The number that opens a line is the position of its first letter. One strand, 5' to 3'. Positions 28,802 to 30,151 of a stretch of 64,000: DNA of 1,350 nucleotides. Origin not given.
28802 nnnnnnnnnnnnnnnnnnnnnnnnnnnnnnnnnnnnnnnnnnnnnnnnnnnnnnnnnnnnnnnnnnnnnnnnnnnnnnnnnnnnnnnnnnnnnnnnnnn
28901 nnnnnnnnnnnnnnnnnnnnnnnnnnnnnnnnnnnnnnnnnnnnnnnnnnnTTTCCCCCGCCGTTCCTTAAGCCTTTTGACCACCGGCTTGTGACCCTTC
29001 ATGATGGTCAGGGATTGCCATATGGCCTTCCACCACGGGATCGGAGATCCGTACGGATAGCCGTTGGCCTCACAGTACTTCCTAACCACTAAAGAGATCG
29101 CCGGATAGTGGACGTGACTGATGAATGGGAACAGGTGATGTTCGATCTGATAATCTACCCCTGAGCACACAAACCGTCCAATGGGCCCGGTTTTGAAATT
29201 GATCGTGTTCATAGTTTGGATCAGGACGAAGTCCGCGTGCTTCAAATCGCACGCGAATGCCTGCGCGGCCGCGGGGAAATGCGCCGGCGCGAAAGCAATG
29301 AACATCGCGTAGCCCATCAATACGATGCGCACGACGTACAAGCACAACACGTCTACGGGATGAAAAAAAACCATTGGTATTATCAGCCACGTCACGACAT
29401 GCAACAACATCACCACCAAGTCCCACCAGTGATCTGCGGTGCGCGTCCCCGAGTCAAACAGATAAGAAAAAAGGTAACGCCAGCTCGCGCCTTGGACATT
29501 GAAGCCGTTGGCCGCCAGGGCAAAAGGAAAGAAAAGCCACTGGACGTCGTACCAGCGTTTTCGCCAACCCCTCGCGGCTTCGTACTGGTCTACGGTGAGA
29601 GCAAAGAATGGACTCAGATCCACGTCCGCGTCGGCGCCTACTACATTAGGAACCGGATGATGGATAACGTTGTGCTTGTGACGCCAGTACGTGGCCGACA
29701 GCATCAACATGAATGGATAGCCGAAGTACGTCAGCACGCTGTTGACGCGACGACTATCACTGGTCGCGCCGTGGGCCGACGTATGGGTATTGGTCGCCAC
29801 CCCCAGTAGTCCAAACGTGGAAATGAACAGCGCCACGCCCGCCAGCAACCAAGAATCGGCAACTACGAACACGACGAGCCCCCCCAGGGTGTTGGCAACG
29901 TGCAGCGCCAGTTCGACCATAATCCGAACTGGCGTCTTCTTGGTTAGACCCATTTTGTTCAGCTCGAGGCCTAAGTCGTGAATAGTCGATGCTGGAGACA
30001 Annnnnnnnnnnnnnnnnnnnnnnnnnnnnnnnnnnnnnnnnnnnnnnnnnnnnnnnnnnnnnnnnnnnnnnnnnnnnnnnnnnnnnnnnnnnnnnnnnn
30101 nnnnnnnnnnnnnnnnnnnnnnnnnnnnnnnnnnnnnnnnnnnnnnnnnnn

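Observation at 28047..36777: AT-richer five-gene lipid-tailoring cluster split by IS/RIT DNA: flavin halogenase-like, NTF2-like, CFA synthase, desaturase, hydrolase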

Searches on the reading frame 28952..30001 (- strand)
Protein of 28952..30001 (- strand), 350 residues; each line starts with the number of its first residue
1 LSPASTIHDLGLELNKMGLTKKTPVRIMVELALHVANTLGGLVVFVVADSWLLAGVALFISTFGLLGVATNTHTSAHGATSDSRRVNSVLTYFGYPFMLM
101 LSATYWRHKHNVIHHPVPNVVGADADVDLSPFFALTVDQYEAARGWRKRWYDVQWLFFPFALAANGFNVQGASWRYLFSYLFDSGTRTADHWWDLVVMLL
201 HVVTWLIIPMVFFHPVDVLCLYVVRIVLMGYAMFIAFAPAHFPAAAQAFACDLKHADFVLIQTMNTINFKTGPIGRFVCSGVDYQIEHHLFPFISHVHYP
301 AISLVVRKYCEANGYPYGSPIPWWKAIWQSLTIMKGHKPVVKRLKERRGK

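Call 3: search_protein_families(library=pfam, proteins=[window:28952-30001:-], max_evalue=0.01)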
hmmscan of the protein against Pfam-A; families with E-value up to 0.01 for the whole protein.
window:28952-30001:- (350 aa): 1 family
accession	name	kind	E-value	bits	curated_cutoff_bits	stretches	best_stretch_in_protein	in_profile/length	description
PF00487.30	FA_desaturase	-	2.5e-24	86.9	29.7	1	50-318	2-250/253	Fatty acid desaturase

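Call 4: search_protein_families(library=ncbifam, proteins=[window:28952-30001:-], max_evalue=0.01)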
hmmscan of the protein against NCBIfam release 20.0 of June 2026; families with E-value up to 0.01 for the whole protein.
window:28952-30001:- (350 aa): 0 families

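Call 26: find_homologous_proteins(query=window:28952-30001:-)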
Query window:28952-30001:- (350 aa): 1413 proteins with E <= 0.001 among 5294 candidates; the best 120 are listed.
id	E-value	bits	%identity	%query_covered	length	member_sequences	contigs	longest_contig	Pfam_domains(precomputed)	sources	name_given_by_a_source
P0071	1.0e-229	780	100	95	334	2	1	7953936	PF00487.31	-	-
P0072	2.2e-175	601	75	97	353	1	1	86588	PF00487.31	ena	-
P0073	3.9e-169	581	71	99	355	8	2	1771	PF00487.31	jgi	jgi:fatty acid desaturase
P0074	2.4e-164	565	70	99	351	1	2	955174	PF00487.31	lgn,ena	-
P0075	5.2e-157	541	68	98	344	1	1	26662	PF00487.31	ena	-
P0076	1.6e-153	529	66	99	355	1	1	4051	PF00487.31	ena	-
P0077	3.1e-137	476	77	78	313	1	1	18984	PF00487.31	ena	-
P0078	1.4e-121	424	54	96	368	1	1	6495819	PF00487.31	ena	-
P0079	8.5e-116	405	54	98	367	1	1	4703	PF00487.31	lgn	-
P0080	6.2e-113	396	51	97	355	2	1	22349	PF00487.31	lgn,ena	-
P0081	5.8e-112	392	50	99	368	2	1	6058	PF00487.31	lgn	-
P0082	2.5e-111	390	51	95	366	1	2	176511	PF00487.31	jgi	jgi:fatty acid desaturase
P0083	5.2e-111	389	51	97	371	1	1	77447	PF00487.31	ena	-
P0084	5.9e-110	386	51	97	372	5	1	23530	PF00487.31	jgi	-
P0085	6.8e-109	382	53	97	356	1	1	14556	PF00487.31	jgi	jgi:linoleoyl-CoA desaturase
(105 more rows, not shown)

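Call 27: find_encoding_contigs(protein=P0072, flank=10000, max_places=2)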
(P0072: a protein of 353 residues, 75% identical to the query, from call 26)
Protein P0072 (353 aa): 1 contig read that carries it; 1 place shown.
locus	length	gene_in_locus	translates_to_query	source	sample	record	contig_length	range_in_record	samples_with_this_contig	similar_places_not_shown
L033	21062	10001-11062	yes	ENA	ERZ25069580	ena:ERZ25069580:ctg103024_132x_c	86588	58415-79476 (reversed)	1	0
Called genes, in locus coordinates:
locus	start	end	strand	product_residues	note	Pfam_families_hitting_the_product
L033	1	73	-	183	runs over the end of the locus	-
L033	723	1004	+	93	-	-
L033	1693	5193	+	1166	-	PF13482:RNase_H_2, PF13086:AAA_11 (faint), PF13604:AAA_30 (weak), PF13087:AAA_12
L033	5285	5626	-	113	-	-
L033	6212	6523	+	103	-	-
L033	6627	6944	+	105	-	-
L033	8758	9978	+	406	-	PF02353:CMAS, PF13489:Methyltransf_23 (weak), PF08241:Methyltransf_11 (faint), PF08242:Methyltransf_12 (weak), PF13649:Methyltransf_25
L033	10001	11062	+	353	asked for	PF00487:FA_desaturase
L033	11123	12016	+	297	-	PF00561:Abhydrolase_1 (weak), PF12697:Abhydrolase_6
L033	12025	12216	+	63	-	-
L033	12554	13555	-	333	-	PF02899:Phage_int_SAM_1, PF00589:Phage_integrase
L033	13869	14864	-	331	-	PF02899:Phage_int_SAM_1, PF00589:Phage_integrase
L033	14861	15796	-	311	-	PF00589:Phage_integrase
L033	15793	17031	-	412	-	PF13495:Phage_int_SAM_4 (faint), PF02899:Phage_int_SAM_1 (weak), PF00589:Phage_integrase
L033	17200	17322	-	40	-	-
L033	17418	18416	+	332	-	PF13102:Phage_int_SAM_5 (weak), PF02899:Phage_int_SAM_1, PF00589:Phage_integrase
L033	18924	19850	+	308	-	-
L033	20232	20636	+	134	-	-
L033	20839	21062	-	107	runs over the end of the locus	-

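Call 28: find_encoding_contigs(protein=P0074, flank=10000, max_places=2)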
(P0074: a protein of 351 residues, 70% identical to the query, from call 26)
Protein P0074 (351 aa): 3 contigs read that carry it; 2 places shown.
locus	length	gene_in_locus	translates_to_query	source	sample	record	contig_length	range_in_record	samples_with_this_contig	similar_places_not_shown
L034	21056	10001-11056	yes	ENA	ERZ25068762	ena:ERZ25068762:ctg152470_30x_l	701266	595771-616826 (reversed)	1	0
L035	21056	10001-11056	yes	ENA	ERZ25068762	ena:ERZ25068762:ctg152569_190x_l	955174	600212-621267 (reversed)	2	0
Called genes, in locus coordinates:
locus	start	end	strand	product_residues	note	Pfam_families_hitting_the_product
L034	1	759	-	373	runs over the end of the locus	PF13808:DDE_Tnp_1_assoc, PF01609:DDE_Tnp_1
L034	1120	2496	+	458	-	PF13701:DDE_Tnp_1_4, PF01609:DDE_Tnp_1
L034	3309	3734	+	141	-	PF04828:GFA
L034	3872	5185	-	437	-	PF07992:Pyr_redox_2 (faint), PF13738:Pyr_redox_3 (faint), PF00890:FAD_binding_2 (faint), PF01266:DAO, PF01494:FAD_binding_3 (faint), PF03486:HI0933_like (faint), PF13450:NAD_binding_8 (weak)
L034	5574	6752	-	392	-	PF13384:HTH_23 (weak), PF13518:HTH_28, PF13551:HTH_29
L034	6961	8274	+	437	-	-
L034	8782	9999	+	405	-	PF02353:CMAS, PF13489:Methyltransf_23, PF08241:Methyltransf_11, PF08242:Methyltransf_12 (weak), PF13649:Methyltransf_25, PF13847:Methyltransf_31 (weak)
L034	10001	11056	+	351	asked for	PF00487:FA_desaturase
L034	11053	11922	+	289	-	PF00561:Abhydrolase_1, PF12697:Abhydrolase_6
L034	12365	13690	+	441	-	PF13701:DDE_Tnp_1_4, PF01609:DDE_Tnp_1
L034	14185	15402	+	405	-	PF13191:AAA_16, PF13401:AAA_22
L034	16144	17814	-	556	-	PF01609:DDE_Tnp_1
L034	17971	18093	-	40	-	-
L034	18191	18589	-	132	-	PF00903:Glyoxalase, PF13669:Glyoxalase_4 (faint)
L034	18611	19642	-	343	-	PF13384:HTH_23, PF13518:HTH_28, PF13551:HTH_29, PF25787:HTH_SB, PF13565:HTH_32, PF13592:HTH_33, PF13358:DDE_3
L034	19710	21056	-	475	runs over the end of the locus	PF00171:Aldedh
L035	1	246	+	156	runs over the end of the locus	PF00177:Ribosomal_S7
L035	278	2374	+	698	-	PF00009:GTP_EFTU, PF22042:EF-G_D2, PF03144:GTP_EFTU_D2, PF14492:EFG_III, PF16658:RF3_C (weak), PF03764:EFG_IV, PF00679:EFG_C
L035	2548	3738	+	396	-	PF00009:GTP_EFTU, PF03144:GTP_EFTU_D2, PF03143:GTP_EFTU_D3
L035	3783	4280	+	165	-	PF25994:HH_AprE (weak)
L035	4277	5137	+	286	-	PF26002:Beta-barrel_AprE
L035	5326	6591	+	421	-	PF13191:AAA_16, PF13401:AAA_22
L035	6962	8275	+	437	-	PF01609:DDE_Tnp_1 (weak)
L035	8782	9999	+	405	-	PF02353:CMAS, PF13489:Methyltransf_23, PF08241:Methyltransf_11, PF08242:Methyltransf_12 (weak), PF13649:Methyltransf_25, PF13847:Methyltransf_31 (weak)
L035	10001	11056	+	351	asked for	PF00487:FA_desaturase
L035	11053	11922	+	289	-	PF00561:Abhydrolase_1, PF12697:Abhydrolase_6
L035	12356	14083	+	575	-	-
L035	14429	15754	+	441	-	PF13701:DDE_Tnp_1_4, PF01609:DDE_Tnp_1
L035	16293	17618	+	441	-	PF13701:DDE_Tnp_1_4, PF01609:DDE_Tnp_1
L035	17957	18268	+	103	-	PF00338:Ribosomal_S10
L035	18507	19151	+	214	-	PF00297:Ribosomal_L3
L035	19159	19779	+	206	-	PF00573:Ribosomal_L4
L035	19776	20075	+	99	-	PF00276:Ribosomal_L23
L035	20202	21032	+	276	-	PF00181:Ribosomal_L2_N, PF03947:Ribosomal_L2_C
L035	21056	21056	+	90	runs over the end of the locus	PF00203:Ribosomal_S19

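Call 29: find_encoding_contigs(protein=P0075, flank=10000, max_places=2)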
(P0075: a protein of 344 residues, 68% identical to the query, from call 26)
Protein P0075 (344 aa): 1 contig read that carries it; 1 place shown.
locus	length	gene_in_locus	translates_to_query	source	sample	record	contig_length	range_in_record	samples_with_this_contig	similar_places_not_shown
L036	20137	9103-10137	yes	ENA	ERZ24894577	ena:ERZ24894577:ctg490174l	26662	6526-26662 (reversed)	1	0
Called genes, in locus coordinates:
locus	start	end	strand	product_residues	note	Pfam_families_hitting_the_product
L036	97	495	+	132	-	-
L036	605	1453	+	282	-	PF17728:BsuBI_PstI_RE_N, PF06616:BsuBI_PstI_RE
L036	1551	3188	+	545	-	PF00805:Pentapeptide, PF13576:Pentapeptide_3 (faint), PF13599:Pentapeptide_4 (weak), PF00805:Pentapeptide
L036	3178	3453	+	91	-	-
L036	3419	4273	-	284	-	-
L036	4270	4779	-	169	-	-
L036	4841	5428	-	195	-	-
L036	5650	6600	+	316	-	PF05598:DUF772, PF01609:DDE_Tnp_1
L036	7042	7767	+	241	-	-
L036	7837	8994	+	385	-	PF02353:CMAS, PF13489:Methyltransf_23 (weak), PF07021:MetW (faint), PF08241:Methyltransf_11 (weak), PF13649:Methyltransf_25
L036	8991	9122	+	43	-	-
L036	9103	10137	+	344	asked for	PF00487:FA_desaturase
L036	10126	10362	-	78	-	-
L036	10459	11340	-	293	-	-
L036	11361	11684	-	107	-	-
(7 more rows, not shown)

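Call 34: search_protein_families(library=ncbifam, proteins=[L034:6961-8274:+], max_evalue=0.01)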
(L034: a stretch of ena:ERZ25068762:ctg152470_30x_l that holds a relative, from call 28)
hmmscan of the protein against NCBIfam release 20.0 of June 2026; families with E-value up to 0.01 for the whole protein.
L034:6961-8274:+ (437 aa): 1 family
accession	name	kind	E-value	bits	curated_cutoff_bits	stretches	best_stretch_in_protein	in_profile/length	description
NF033592.1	transpos_IS4_1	equivalog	0.002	17.3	115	0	51-133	42-115/332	IS4 family transposase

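Call 41: find_encoding_contigs(protein=P0078, flank=10000, max_places=2)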
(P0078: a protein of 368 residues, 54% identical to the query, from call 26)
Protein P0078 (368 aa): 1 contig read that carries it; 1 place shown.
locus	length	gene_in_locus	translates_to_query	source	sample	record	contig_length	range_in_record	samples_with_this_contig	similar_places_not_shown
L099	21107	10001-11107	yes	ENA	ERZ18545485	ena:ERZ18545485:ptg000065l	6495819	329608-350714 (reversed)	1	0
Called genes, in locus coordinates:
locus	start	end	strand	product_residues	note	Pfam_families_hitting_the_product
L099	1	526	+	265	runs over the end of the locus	-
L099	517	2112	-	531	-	PF07690:MFS_1, PF03137:OATP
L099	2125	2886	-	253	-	PF00106:adh_short, PF13561:adh_short_C2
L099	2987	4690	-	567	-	PF12228:DUF3604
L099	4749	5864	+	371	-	-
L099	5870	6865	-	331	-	PF00890:FAD_binding_2 (faint), PF01266:DAO (faint), PF01494:FAD_binding_3, PF04820:Trp_halogenase (weak), PF07992:Pyr_redox_2, PF12831:FAD_oxidored, PF13450:NAD_binding_8 (weak), PF04820:Trp_halogenase, +2 more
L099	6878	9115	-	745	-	-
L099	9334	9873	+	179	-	PF00903:Glyoxalase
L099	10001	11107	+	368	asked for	PF00487:FA_desaturase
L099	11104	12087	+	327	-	PF25371:DUF7884 (weak), PF02353:CMAS, PF13489:Methyltransf_23 (weak), PF13847:Methyltransf_31 (weak), PF08241:Methyltransf_11, PF08242:Methyltransf_12, PF13649:Methyltransf_25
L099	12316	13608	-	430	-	PF02515:CoA_transf_3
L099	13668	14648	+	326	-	PF00378:ECH_1, PF16113:ECH_2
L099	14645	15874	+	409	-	PF02515:CoA_transf_3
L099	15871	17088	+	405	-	PF02515:CoA_transf_3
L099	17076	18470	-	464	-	PF07969:Amidohydro_3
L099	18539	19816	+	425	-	PF00355:Rieske, PF00848:Ring_hydroxyl_A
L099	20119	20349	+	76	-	PF02604:PhdYeFM_antitox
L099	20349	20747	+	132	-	PF01850:PIN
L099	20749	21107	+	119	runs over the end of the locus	-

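Call 43: search_protein_families(library=pfam, proteins=[L099:5870-6865:-, L099:6878-9115:-, L099:11104-12087:+, L099:4749-5864:+, L033:12025-12216:+, L035:12356-14083:+], max_evalue=0.01)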
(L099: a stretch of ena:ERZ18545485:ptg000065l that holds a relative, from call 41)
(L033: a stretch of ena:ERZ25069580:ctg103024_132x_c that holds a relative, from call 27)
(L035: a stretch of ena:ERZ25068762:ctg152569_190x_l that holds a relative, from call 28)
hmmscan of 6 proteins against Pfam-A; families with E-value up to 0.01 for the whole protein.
L099:5870-6865:- (331 aa): 12 families
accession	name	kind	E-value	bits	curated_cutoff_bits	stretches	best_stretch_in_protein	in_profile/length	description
PF04820.20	Trp_halogenase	-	5.5e-22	78.7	21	2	92-313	152-377/458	Tryptophan halogenase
PF01494.25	FAD_binding_3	-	2.5e-18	66.9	22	1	2-168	3-174/349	FAD binding domain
PF07992.20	Pyr_redox_2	-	1.4e-09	38.2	26.1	1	1-155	1-111/291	Pyridine nucleotide-disulphide oxidoreductase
PF12831.13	FAD_oxidored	-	1.5e-09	38.1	27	1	3-152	2-145/416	FAD dependent oxidoreductase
PF01266.30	DAO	-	1.7e-09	38.2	27.9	1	2-38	1-41/353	FAD dependent oxidoreductase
PF03486.20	HI0933_like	-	9.4e-08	32.2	50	1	2-32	2-32/244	HI0933-like protein Rossmann domain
PF13450.12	NAD_binding_8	-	1.2e-07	32.4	21.9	1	5-33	1-29/68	NAD(P)-binding Rossmann-like domain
PF13738.12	Pyr_redox_3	-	6.8e-06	26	30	1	4-33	1-31/305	Pyridine nucleotide-disulphide oxidoreductase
PF00890.30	FAD_binding_2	-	2e-05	24.4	20.4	1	3-33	2-32/414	FAD binding domain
PF01134.28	GIDA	-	3.3e-05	23.5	22.1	1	2-31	1-30/391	Glucose inhibited division protein A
PF00070.33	Pyr_redox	-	0.00012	23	22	1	2-51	1-50/82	Pyridine nucleotide-disulphide oxidoreductase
PF05834.18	Lycopene_cycl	-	0.0005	19.7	23.4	1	3-153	2-142/380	Lycopene cyclase protein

L099:6878-9115:- (745 aa): 0 families

L099:11104-12087:+ (327 aa): 12 families
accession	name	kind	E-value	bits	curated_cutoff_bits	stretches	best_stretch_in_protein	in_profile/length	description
PF02353.26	CMAS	-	2.4e-55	188.2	27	1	118-316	7-210/273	Mycolic acid cyclopropane synthetase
PF13649.12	Methyltransf_25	-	2.9e-13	50.8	27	1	177-271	1-97/97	Methyltransferase domain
PF08241.18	Methyltransf_11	-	3.9e-09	37.5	21.2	1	178-273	1-93/95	Methyltransferase domain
PF08242.18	Methyltransf_12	-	1.2e-08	36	30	1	178-272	1-97/98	Methyltransferase domain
PF13489.12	Methyltransf_23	-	5.9e-07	29.8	27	1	171-276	20-117/164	Methyltransferase domain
PF13847.12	Methyltransf_31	-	4.1e-06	27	27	1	173-278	3-112/145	Methyltransferase domain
PF25371.1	DUF7884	-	1.6e-05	25.5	27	1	27-88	20-80/90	Domain of unknown function (DUF7884)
PF07021.18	MetW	-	2.8e-05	24.3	21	1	171-210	11-50/193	Methionine biosynthesis protein MetW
PF09445.16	Methyltransf_15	-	0.00091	19.3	22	1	176-234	3-60/165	RNA cap guanine-N2 methyltransferase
PF05175.20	MTS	-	0.0013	18.8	23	1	167-232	25-90/170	Methyltransferase small domain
PF05724.17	TPMT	-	0.0031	17.7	26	1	163-278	27-156/218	Thiopurine S-methyltransferase (TPMT)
PF08003.17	Methyltransf_9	-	0.0033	16.9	23.8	1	160-275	102-217/315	Protein of unknown function (DUF1698)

L099:4749-5864:+ (371 aa): 3 families
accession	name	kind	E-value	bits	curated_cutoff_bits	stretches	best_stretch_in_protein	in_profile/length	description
PF12146.15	Hydrolase_4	-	6.4e-05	22.8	27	0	301-345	185-229/239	Serine aminopeptidase, S33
PF00561.26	Abhydrolase_1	-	0.00015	21.9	25.8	0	89-125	54-90/245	alpha/beta hydrolase fold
PF00326.27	Peptidase_S9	-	0.00023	21.2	22.6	0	303-363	138-203/213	Prolyl oligopeptidase family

L033:12025-12216:+ (63 aa): 0 families

L035:12356-14083:+ (575 aa): 1 family
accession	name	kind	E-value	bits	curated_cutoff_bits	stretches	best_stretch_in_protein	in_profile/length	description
PF01609.27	DDE_Tnp_1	-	0.00076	19.7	23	1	207-502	26-198/200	Transposase DDE domain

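Call 70: search_protein_families(library=padloc, proteins=[window:28952-30001:-], max_evalue=0.01)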
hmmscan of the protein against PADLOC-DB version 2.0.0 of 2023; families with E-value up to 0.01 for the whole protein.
window:28952-30001:- (350 aa): 0 families

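Call 72: find_encoding_contigs(protein=P0077, flank=10000, max_places=2)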
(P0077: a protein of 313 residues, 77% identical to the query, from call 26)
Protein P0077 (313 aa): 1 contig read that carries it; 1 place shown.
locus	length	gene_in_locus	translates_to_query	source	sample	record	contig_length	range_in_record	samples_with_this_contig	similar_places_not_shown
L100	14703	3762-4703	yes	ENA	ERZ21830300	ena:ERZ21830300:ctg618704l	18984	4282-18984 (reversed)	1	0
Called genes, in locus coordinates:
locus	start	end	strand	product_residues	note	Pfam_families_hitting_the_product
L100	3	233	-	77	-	?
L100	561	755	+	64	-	PF07927:HicA_toxin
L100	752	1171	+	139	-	PF15919:HicB_lk_antitox, PF15970:HicB-like_2 (weak)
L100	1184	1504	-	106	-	PF08818:DUF1801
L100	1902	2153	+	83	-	-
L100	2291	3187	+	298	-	-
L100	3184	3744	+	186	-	PF02353:CMAS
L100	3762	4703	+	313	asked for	PF00487:FA_desaturase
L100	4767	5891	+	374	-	PF01609:DDE_Tnp_1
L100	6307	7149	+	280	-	PF12697:Abhydrolase_6, PF00561:Abhydrolase_1 (weak)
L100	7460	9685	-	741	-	PF13620:CarboxypepD_reg (weak)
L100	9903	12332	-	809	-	PF13620:CarboxypepD_reg, PF07715:Plug, PF00593:TonB_dep_Rec_b-barrel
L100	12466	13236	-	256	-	PF00034:Cytochrom_C (weak), PF13442:Cytochrome_CBB3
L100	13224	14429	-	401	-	PF00174:Oxidored_molyb, PF03404:Mo-co_dimer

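Call 73: find_encoding_contigs(protein=P0076, flank=10000, max_places=2)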
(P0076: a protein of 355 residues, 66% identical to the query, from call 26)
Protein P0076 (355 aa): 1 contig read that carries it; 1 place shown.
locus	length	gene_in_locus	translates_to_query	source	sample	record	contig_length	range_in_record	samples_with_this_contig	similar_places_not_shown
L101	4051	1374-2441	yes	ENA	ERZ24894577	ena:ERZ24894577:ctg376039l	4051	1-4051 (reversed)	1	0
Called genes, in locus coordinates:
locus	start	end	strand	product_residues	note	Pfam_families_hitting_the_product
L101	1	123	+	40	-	?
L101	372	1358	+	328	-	PF02353:CMAS, PF13489:Methyltransf_23, PF08241:Methyltransf_11, PF08242:Methyltransf_12 (weak), PF13649:Methyltransf_25, PF13847:Methyltransf_31 (faint)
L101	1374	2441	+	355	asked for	PF00487:FA_desaturase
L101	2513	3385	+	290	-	PF00561:Abhydrolase_1, PF12697:Abhydrolase_6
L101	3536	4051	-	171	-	?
